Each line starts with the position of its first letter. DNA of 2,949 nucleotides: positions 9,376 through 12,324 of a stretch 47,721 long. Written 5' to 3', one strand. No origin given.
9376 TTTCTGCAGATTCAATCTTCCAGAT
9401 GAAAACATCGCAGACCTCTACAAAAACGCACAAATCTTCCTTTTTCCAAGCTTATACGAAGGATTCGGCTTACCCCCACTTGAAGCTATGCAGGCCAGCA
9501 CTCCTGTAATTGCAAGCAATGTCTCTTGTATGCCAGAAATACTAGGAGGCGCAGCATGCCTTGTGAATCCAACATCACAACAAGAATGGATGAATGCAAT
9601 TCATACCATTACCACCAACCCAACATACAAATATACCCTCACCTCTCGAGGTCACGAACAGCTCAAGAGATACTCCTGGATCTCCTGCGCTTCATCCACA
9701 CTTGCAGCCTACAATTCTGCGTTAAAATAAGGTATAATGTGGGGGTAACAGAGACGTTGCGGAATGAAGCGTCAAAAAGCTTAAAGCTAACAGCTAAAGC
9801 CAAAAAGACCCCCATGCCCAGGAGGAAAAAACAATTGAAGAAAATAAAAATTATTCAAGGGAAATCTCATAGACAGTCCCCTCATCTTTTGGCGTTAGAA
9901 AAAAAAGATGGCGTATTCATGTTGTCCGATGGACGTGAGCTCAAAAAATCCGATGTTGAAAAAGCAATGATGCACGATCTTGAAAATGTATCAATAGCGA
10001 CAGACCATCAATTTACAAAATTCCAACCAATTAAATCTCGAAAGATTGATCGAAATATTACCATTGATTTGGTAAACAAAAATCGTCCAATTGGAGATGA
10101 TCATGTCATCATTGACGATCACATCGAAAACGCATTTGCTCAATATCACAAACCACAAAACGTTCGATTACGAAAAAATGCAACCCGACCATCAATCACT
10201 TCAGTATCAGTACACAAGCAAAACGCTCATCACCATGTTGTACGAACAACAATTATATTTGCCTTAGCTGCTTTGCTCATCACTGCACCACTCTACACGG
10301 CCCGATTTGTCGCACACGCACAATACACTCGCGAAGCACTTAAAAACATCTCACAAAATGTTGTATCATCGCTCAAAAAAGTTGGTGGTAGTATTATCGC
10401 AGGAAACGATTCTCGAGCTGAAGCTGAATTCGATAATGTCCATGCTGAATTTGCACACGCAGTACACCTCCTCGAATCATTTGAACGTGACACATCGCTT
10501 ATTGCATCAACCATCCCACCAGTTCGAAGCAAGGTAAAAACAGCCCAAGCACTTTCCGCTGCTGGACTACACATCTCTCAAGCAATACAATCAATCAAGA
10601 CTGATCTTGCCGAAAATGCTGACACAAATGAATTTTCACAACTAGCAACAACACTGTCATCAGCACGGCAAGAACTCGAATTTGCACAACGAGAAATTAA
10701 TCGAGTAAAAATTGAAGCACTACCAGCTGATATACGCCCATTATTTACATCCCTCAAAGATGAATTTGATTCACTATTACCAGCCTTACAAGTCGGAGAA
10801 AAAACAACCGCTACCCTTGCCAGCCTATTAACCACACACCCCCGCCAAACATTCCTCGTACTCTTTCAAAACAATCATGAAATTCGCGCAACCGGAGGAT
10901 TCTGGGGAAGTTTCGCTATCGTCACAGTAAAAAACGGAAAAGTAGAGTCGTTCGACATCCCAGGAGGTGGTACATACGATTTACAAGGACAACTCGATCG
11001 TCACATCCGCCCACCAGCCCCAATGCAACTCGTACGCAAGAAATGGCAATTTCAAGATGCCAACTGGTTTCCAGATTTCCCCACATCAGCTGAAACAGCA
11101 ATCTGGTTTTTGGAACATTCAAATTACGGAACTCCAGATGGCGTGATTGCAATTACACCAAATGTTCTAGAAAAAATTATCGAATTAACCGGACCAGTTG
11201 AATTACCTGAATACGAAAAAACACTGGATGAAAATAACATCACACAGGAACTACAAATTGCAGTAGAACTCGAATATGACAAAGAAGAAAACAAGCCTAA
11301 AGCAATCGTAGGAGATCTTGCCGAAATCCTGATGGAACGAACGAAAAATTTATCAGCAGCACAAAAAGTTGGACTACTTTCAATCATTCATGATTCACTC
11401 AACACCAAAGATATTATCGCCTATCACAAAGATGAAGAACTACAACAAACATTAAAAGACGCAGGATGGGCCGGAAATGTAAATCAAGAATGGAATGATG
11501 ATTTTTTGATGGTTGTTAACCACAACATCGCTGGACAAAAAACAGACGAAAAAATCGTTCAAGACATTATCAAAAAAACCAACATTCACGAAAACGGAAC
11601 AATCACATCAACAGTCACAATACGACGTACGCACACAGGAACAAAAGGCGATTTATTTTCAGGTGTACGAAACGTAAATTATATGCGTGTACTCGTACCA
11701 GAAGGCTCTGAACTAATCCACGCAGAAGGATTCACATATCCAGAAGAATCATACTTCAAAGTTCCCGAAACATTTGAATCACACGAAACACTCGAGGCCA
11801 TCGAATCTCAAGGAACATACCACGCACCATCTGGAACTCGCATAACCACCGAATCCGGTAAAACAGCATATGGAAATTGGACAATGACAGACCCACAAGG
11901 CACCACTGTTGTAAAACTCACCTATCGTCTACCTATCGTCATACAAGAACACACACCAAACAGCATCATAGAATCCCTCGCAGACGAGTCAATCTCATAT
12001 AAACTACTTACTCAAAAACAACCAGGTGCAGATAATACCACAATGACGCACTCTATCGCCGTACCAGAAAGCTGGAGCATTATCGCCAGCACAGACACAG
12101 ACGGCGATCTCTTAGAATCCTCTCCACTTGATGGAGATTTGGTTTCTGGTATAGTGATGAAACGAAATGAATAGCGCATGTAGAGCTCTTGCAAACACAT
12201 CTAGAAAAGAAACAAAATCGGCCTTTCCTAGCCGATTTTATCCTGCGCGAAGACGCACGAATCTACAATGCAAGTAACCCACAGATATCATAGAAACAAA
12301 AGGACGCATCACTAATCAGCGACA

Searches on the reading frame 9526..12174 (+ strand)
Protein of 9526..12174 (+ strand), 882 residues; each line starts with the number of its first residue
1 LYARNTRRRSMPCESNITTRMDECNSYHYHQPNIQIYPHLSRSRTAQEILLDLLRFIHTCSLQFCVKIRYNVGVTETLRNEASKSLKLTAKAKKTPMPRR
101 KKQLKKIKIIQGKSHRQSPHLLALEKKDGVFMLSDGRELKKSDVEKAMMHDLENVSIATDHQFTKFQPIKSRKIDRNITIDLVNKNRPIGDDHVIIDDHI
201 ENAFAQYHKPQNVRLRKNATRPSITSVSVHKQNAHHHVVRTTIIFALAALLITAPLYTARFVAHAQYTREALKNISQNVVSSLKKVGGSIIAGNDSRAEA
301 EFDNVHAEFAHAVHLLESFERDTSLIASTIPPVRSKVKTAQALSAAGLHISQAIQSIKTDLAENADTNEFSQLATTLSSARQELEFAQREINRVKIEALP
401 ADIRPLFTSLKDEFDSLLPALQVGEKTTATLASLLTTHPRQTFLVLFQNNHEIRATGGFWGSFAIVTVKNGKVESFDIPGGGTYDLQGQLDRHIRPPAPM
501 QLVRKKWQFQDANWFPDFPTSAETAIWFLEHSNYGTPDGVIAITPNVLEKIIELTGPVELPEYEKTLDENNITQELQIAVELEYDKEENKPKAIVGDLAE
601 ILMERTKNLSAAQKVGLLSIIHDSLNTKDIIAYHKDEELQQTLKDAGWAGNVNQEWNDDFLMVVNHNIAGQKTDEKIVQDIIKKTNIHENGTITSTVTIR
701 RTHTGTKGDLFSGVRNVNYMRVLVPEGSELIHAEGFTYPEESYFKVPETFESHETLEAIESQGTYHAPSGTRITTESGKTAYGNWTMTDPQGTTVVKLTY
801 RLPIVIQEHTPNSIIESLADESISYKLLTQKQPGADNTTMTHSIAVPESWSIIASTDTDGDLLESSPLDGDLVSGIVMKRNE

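Call 79: search_protein_families(library=pfam, max_evalue=0.00001, proteins=[window:9526-12174:+])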
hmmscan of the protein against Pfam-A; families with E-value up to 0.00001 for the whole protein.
window:9526-12174:+ (882 aa): 1 family
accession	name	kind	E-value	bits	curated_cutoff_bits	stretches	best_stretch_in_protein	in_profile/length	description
PF13196.11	DUF4012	-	8.3e-30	104.6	28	1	441-577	4-140/144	Protein of unknown function (DUF4012)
